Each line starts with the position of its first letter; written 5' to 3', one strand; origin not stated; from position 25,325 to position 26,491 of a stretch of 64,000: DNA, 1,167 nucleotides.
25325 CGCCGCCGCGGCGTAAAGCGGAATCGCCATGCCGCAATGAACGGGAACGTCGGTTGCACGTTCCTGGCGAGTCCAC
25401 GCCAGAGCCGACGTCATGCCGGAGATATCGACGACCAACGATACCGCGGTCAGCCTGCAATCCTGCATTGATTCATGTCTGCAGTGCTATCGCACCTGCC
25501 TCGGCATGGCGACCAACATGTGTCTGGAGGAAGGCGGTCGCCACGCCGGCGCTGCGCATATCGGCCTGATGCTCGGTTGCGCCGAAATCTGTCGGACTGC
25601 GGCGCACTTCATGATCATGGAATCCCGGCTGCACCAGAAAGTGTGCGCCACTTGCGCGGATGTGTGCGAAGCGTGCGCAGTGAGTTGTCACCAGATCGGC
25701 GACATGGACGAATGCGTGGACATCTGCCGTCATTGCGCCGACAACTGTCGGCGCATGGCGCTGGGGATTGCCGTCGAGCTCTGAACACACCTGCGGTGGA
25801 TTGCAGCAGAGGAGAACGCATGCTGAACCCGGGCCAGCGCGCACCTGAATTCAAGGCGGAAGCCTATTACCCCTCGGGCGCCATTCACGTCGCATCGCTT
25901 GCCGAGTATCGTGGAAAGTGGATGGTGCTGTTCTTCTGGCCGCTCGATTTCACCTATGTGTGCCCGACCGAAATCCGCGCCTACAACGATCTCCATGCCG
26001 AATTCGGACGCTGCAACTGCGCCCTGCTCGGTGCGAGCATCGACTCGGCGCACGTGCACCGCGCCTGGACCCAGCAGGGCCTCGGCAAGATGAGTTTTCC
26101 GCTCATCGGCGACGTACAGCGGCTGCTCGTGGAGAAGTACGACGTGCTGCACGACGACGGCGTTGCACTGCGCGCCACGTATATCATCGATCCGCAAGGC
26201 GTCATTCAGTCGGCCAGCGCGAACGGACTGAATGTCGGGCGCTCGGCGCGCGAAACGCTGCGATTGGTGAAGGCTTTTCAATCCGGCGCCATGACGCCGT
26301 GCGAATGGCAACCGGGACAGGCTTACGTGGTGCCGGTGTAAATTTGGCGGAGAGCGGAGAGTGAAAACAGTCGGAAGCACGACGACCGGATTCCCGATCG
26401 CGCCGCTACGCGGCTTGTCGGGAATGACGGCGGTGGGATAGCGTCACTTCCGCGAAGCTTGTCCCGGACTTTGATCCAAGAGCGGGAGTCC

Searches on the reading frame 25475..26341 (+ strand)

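Call 26: search_protein_families(library=pfam, proteins=[window:25475-26341:+], max_evalue=0.00001)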
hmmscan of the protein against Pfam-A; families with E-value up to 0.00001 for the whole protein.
window:25475-26341:+ (288 aa): 2 families
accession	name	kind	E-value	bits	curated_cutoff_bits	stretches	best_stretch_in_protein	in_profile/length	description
PF00578.27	AhpC-TSA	-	1.6e-32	112.5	26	1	119-246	1-123/124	AhpC/TSA family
PF08534.16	Redoxin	-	1.4e-08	35.1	26.6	1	119-248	2-132/148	Redoxin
